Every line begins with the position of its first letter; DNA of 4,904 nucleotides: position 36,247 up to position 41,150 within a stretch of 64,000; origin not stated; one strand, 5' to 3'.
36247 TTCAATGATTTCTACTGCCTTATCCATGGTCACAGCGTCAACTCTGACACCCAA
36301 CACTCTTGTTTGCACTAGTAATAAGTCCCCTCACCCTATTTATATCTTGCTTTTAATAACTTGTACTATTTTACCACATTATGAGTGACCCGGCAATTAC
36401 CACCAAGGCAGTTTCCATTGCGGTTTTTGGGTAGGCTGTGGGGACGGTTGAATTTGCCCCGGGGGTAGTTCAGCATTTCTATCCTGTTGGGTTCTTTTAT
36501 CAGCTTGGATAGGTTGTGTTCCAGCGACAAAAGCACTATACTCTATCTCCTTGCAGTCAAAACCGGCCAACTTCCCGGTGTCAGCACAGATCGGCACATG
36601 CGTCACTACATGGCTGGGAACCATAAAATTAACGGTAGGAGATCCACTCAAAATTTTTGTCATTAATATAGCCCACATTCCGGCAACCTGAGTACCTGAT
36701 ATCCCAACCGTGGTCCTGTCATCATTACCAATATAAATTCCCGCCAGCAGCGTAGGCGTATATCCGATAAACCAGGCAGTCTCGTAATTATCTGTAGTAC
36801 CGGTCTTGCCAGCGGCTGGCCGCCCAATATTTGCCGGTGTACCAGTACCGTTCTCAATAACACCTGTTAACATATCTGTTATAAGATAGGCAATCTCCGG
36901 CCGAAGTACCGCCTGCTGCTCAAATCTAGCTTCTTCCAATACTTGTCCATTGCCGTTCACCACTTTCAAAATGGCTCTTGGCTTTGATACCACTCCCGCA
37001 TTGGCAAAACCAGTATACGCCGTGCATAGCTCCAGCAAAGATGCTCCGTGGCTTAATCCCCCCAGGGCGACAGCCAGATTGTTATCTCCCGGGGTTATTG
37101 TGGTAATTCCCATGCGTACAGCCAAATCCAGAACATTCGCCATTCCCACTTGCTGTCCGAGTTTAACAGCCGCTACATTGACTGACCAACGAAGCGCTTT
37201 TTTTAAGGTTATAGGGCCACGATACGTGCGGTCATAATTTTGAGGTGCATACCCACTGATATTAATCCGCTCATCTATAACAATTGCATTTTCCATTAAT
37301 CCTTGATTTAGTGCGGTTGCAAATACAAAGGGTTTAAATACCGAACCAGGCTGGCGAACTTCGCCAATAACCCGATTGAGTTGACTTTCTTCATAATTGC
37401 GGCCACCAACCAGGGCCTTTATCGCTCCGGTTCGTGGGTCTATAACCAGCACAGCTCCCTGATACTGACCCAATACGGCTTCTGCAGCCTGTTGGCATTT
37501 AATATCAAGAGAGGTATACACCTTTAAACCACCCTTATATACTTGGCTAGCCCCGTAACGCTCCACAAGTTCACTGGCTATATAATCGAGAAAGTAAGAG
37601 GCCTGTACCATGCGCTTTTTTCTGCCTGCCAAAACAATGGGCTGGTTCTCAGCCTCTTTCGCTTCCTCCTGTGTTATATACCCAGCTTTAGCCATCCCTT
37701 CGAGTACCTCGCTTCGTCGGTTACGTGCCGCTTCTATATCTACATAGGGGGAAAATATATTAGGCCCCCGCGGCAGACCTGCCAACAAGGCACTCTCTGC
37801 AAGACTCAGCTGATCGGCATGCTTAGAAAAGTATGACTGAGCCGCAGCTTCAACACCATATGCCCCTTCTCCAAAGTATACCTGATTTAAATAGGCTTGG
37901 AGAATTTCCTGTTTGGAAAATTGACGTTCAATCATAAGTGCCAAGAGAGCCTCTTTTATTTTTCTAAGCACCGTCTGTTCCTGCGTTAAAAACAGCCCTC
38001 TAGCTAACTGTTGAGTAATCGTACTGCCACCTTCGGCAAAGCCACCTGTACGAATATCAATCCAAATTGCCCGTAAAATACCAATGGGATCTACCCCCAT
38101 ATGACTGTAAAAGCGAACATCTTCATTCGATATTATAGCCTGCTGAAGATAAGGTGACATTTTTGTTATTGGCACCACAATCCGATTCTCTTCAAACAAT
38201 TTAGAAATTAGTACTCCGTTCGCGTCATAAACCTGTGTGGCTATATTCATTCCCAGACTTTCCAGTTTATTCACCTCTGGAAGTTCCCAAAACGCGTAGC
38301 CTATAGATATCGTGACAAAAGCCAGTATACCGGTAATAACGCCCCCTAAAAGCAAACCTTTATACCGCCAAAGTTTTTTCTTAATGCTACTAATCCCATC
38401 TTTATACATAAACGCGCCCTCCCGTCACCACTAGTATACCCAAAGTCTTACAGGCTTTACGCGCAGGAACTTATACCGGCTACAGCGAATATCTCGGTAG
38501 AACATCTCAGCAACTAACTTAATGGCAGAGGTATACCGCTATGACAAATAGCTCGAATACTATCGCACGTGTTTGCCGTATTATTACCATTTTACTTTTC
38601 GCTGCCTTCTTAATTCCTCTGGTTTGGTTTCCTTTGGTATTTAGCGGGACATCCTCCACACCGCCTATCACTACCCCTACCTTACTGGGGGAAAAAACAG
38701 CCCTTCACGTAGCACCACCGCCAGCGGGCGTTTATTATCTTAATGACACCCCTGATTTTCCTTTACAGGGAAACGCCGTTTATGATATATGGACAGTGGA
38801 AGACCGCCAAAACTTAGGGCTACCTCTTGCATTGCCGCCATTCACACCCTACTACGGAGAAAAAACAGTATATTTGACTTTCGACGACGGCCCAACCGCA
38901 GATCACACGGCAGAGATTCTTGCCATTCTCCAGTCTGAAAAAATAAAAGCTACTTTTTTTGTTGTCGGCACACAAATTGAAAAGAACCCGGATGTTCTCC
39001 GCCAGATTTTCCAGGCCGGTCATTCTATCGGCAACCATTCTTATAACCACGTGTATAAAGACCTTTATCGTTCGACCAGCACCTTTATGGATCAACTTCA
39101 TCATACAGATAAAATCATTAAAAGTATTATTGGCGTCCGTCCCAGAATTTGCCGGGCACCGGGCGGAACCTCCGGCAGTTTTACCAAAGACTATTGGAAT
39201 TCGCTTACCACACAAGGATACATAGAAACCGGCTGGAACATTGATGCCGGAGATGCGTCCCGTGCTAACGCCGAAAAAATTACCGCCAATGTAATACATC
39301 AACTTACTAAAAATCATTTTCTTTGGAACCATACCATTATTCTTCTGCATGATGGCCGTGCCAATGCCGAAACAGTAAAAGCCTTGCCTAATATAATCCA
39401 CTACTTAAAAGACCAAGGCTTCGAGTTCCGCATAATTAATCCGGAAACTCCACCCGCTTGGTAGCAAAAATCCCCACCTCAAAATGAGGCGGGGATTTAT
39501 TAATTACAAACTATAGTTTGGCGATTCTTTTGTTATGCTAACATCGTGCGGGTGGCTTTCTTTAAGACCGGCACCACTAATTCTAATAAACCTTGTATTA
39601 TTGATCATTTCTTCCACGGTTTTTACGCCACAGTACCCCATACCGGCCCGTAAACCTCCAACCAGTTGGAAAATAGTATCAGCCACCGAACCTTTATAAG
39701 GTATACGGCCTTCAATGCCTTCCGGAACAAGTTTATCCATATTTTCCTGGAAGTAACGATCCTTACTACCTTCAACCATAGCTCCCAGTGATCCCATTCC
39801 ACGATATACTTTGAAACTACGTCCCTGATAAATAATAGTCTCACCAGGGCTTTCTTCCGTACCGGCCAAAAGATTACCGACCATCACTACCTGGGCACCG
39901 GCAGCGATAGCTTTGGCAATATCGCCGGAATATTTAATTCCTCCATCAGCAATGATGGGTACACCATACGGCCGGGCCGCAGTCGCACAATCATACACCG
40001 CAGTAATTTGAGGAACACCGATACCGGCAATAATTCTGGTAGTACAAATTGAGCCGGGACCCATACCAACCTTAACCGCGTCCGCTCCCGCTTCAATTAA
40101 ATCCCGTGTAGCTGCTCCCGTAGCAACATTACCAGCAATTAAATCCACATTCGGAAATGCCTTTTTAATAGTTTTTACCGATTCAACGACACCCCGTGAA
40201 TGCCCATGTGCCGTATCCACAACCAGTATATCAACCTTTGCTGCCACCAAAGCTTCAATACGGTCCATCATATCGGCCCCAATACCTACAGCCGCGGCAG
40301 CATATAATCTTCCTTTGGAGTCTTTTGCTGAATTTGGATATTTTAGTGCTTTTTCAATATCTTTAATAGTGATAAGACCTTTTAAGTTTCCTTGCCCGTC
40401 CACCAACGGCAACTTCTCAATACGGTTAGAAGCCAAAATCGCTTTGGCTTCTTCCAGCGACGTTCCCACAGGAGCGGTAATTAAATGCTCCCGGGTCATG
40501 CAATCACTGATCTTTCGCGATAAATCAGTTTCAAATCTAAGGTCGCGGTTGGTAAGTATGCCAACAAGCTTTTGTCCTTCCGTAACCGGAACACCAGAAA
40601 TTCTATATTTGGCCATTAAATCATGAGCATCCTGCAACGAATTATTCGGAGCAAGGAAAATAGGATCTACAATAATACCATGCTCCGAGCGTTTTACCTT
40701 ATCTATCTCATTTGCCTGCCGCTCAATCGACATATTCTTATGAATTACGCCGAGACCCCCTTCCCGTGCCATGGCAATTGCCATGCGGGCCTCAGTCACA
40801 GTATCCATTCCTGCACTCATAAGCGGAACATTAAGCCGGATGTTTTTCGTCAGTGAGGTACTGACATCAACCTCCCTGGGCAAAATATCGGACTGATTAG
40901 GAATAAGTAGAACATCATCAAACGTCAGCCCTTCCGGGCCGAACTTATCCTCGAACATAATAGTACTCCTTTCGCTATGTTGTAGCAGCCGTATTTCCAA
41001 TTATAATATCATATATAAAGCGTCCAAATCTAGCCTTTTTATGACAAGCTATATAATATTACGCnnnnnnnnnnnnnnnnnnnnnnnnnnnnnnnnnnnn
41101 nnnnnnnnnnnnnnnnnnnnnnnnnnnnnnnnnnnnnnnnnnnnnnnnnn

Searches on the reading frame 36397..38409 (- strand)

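Call 5: search_protein_families(library=pfam, proteins=[window:36397-38409:-], max_evalue=0.01)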
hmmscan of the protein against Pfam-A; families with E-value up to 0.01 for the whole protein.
window:36397-38409:- (670 aa): 2 families
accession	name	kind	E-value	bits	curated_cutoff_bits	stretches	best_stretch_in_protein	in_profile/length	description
PF00912.28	Transgly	-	1.4e-65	220.5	27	1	66-239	3-177/178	Transglycosylase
PF00905.27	Transpeptidase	-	2.1e-31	109.7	22.1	1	318-553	1-267/299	Penicillin binding protein transpeptidase domain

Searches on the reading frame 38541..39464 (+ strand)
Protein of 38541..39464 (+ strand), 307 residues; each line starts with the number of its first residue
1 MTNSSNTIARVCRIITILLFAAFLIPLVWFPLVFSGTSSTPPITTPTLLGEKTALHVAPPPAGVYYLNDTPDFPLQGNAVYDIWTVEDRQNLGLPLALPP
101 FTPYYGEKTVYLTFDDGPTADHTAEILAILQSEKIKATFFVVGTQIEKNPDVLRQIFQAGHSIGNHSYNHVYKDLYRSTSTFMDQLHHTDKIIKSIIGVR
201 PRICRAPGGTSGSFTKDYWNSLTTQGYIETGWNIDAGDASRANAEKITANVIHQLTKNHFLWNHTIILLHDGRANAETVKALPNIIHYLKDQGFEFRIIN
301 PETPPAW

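Call 5: search_protein_families(library=pfam, proteins=[window:38541-39464:+], max_evalue=0.01)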
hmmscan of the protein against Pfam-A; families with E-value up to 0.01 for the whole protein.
window:38541-39464:+ (307 aa): 2 families
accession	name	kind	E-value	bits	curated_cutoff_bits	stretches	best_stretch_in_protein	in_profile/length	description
PF01522.26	Polysacc_deac_1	-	1.8e-32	112.3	23.1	1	106-225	5-119/124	Polysaccharide deacetylase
PF10096.14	DUF2334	-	0.0091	16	26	0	119-174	14-80/203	Uncharacterized protein conserved in bacteria (DUF2334)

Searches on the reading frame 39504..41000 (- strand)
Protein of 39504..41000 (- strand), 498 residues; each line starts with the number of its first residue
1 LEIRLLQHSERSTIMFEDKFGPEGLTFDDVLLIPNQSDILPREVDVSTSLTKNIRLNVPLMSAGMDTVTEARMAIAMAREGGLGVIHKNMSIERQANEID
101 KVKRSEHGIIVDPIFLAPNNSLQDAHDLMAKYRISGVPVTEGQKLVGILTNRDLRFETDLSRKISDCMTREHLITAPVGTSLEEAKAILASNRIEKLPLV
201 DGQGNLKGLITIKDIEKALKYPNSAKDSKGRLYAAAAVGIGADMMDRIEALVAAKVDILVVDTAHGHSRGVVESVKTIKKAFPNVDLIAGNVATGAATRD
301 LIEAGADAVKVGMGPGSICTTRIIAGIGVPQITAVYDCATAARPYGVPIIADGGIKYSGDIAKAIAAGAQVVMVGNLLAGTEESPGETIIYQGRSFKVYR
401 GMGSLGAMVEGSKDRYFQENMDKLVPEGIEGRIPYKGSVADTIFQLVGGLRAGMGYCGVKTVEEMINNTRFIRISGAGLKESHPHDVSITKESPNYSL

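Call 5: search_protein_families(library=pfam, proteins=[window:39504-41000:-], max_evalue=0.01)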
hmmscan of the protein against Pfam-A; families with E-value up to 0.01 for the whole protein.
window:39504-41000:- (498 aa): 4 families
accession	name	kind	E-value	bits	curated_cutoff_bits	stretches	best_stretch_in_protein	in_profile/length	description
PF00478.31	IMPDH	-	2e-169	563.5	25.6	1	24-485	1-345/345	IMP dehydrogenase / GMP reductase domain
PF00571.33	CBS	-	1.8e-22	79.8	24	2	164-220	1-56/57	CBS domain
PF03060.21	NMO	-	9.4e-13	48.7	28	2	236-389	94-236/331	Nitronate monooxygenase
PF01070.24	FMN_dh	-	1.9e-05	24.3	24.9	1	291-377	225-304/350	FMN-dependent dehydrogenase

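Call 7: search_protein_families(library=ncbifam, proteins=[window:39504-41000:-], max_evalue=0.01)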
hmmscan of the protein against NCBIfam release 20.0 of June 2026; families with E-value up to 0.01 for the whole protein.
window:39504-41000:- (498 aa): 36 families (the best 25 are shown)
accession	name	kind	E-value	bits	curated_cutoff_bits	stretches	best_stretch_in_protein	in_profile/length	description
TIGR01302.1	IMP_dehydrog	equivalog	8.5e-195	647.9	481.5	1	24-465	1-448/450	IMP dehydrogenase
NF005311.0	PRK06843.1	equivalog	8.7e-141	469.5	779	2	211-487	121-400/404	inosine 5-monophosphate dehydrogenase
NF005869.0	PRK07807.1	equivalog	1.1e-104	351.2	549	1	21-487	9-477/479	GuaB1 family IMP dehydrogenase-related protein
NF052358.1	GMPRedGuaB1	equivalog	2.3e-103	346.9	675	1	21-487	9-477/479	GMP reductase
TIGR01303.1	IMP_DH_rel_1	equivalog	7.8e-96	321.8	562.75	1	22-485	9-473/475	GuaB1 family IMP dehydrogenase-related protein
NF005493.0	PRK07107.1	equivalog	1.2e-91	307.8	585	1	25-493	10-497/502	IMP dehydrogenase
NF003470.0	PRK05096.1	equivalog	1.4e-65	221.8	397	2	231-475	96-337/347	GMP reductase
TIGR01305.1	GMP_reduct_1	equivalog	1.1e-61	208.8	492.15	2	238-475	102-336/343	GMP reductase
NF003966.0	PRK05458.1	equivalog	6e-59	200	344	2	229-465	84-309/327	GMP reductase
TIGR01306.1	GMP_reduct_2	equivalog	9e-53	179.9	465.65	2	231-466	82-306/321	GMP reductase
TIGR01304.1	IMP_DH_rel_2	equivalog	1.7e-32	113.1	342.1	2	248-396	145-304/365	GuaB3 family IMP dehydrogenase-related protein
NF041552.1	TF_PrdR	equivalog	6.7e-09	34.6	795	2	161-259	5-104/577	sigma-54 dependent transcriptional regulator PrdR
NF011443.0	PRK14869.1-5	equivalog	1.7e-08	33.4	335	1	158-218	65-124/546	putative manganese-dependent inorganic diphosphatase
NF038279.1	TF_CBS_SpxR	exception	4.1e-08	32.4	600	1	54-225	154-311/427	CBS-HotDog domain-containing transcription factor SpxR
TIGR00393.1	kpsF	subfamily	4.8e-08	32.9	203.7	1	116-210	169-267/268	KpsF/GutQ family sugar-phosphate isomerase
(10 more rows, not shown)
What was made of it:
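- Closest known: BREX type 1 PglX/BrxX. Different: It scores below the NCBIfam cutoff (call 7).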
